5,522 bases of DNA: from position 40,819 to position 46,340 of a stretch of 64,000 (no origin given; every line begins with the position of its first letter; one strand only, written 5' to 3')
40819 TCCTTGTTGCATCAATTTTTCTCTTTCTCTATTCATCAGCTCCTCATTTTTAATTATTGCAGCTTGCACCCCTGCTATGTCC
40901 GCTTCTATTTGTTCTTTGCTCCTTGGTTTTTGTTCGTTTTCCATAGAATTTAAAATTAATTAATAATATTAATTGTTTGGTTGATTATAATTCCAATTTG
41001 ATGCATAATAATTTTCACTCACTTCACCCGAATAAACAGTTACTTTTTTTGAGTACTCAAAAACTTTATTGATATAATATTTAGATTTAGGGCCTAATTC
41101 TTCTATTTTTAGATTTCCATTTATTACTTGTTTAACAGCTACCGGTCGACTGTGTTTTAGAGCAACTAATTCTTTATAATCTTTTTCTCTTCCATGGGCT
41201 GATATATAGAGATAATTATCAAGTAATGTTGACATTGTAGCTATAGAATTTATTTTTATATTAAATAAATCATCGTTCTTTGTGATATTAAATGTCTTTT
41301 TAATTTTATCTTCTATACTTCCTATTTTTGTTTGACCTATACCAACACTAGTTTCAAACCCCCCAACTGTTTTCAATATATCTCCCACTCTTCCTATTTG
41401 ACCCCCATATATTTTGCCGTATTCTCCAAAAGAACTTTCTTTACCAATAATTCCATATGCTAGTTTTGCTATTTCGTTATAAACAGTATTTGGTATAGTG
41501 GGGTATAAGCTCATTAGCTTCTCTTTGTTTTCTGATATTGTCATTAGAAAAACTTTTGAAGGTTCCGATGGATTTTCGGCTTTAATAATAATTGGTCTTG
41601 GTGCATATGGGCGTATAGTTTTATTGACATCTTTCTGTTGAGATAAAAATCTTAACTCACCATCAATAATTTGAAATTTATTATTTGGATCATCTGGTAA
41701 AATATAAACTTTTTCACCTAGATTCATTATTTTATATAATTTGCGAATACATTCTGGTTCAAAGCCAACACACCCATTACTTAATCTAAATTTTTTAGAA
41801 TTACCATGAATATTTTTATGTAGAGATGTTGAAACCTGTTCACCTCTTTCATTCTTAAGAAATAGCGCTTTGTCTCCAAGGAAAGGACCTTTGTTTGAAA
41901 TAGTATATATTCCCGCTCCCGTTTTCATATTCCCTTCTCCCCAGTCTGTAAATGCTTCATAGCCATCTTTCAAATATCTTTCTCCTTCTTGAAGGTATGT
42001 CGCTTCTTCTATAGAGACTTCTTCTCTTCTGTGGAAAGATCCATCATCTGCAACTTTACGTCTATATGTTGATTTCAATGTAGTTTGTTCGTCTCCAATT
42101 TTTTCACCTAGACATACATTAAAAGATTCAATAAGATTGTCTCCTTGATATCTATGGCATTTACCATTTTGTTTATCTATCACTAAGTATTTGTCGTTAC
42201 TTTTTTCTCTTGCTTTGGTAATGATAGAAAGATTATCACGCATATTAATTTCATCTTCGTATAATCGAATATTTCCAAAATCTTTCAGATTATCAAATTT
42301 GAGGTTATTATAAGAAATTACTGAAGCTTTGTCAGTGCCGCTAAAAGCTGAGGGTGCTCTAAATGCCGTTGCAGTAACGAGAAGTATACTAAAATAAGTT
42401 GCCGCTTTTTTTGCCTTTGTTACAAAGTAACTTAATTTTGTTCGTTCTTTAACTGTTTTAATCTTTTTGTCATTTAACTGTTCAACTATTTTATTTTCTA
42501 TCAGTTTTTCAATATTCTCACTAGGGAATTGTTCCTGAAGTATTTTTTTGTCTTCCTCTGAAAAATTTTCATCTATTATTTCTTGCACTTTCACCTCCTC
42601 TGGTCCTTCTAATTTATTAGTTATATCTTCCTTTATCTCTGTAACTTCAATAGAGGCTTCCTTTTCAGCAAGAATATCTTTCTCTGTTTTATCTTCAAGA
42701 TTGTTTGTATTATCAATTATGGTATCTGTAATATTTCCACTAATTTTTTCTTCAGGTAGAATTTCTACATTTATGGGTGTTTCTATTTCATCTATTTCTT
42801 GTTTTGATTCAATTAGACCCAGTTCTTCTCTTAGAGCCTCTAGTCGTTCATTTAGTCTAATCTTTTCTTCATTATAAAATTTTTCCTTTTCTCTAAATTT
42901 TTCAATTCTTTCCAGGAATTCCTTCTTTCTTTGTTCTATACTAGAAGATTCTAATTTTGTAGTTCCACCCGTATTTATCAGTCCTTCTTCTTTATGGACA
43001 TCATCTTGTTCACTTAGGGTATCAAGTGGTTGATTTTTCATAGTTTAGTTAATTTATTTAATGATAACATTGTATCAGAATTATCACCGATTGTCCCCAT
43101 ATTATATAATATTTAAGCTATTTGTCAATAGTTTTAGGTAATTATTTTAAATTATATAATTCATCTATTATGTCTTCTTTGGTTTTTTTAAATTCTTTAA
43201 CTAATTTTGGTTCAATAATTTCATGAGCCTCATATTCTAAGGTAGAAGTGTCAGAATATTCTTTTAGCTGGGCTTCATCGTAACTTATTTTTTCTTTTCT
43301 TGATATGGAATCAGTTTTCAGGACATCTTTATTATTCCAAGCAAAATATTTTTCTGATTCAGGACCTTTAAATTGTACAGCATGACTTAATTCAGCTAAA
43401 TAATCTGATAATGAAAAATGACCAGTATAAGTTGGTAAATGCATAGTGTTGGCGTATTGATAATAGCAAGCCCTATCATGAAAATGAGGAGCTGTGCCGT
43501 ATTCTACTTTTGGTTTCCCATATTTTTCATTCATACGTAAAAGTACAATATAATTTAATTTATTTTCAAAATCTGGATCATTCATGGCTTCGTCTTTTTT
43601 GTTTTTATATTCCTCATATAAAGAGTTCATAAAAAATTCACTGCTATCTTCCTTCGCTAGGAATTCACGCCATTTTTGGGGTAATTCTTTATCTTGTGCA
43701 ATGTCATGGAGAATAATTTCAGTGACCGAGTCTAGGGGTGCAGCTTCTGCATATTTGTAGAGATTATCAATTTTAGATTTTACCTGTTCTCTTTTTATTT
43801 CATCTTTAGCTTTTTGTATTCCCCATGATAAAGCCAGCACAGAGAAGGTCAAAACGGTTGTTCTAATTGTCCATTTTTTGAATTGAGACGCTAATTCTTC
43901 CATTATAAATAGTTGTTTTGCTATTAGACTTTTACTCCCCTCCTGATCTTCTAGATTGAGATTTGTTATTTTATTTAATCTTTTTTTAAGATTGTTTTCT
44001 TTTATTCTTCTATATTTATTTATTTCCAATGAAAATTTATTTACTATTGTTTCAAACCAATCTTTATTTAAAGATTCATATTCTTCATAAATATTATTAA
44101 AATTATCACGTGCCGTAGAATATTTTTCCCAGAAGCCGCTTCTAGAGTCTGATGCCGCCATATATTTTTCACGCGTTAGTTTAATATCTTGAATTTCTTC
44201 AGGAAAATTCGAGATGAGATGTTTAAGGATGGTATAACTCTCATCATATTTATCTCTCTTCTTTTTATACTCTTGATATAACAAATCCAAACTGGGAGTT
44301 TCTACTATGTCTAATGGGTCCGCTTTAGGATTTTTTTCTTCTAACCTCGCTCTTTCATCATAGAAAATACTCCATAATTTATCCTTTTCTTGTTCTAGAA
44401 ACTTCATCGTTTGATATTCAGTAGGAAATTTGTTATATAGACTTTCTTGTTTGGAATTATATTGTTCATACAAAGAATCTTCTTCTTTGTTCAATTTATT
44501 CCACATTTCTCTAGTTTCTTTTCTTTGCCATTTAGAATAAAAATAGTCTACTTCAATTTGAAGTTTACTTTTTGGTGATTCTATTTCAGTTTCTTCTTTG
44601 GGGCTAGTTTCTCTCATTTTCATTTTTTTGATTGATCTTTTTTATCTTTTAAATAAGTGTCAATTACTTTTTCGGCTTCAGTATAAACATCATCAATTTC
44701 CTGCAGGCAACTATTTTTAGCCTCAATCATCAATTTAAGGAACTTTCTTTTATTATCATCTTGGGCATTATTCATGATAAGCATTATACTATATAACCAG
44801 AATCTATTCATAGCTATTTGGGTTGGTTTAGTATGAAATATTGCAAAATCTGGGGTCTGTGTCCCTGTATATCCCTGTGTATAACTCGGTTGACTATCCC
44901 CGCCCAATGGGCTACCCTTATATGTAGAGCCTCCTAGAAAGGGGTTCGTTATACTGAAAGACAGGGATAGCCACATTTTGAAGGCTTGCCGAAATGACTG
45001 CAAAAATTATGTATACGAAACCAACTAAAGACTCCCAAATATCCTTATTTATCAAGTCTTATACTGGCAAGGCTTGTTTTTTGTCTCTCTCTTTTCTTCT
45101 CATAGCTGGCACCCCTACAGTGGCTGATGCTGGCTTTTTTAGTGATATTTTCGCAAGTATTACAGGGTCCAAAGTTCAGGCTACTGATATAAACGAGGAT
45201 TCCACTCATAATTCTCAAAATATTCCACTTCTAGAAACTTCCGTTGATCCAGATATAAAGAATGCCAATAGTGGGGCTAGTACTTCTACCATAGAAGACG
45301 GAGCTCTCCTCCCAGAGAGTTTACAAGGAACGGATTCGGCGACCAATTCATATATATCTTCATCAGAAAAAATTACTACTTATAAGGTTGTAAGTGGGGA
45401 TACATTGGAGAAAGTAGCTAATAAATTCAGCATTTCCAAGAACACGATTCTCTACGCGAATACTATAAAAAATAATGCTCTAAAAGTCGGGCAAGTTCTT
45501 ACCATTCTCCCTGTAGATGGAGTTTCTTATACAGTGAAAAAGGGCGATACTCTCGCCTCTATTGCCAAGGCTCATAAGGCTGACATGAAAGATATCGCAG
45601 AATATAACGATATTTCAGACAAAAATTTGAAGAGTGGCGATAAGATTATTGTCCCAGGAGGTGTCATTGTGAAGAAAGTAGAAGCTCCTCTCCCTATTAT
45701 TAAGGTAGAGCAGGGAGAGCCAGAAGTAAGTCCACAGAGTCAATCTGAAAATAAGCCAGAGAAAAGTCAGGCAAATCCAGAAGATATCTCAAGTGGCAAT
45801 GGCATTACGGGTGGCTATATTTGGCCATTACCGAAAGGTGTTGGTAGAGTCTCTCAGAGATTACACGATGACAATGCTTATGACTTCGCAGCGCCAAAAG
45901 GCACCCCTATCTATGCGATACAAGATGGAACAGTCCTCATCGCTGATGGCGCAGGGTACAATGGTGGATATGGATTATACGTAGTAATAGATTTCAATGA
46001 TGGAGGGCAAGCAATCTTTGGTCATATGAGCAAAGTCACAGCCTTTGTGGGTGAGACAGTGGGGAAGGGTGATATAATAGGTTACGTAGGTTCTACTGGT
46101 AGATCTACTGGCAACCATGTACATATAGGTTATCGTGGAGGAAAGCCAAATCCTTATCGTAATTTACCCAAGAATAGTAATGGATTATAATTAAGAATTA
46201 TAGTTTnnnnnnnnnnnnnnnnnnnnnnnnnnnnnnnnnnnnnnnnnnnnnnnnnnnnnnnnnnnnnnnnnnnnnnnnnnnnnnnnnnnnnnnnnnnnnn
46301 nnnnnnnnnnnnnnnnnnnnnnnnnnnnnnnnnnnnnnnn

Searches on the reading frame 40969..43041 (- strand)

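Call 15: search_protein_families(library=pfam, proteins=[window:40969-43041:-], max_evalue=0.001)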
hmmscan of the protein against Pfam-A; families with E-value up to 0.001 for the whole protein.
window:40969-43041:- (690 aa): 1 family
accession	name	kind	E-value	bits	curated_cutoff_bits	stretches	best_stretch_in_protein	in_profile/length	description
PF03734.19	YkuD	-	8.5e-07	30.1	23.4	1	283-447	1-146/146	L,D-transpeptidase catalytic domain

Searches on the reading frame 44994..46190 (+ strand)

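Call 15: search_protein_families(library=pfam, proteins=[window:44994-46190:+], max_evalue=0.001)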
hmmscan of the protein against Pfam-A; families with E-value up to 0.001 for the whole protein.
window:44994-46190:+ (398 aa): 6 families
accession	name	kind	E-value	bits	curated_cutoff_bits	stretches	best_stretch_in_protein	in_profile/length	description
PF01476.26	LysM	-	2.6e-27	95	20.9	2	179-221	1-43/43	LysM domain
PF01551.29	Peptidase_M23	-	4.7e-23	81.7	28.7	1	294-382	4-89/96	Peptidase family M23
PF23473.1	LysM3_LYK4_5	-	4.4e-11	43.1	29.3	1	129-161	4-36/48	LYK4/5 LysM3 domain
PF23446.1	LysM1_NFP_LYK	-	2.9e-05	25.3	36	0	185-221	16-54/60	NFP/LYK LysM1 domain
PF23472.1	LysM2_CERK1_LYK3_4_5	-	3.5e-05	24.1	27.4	0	177-221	6-54/56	LYK3/4/5 LysM2 domain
PF23577.1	LysM_RLK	-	5.8e-05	23.5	27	0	179-209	3-33/44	LysM domain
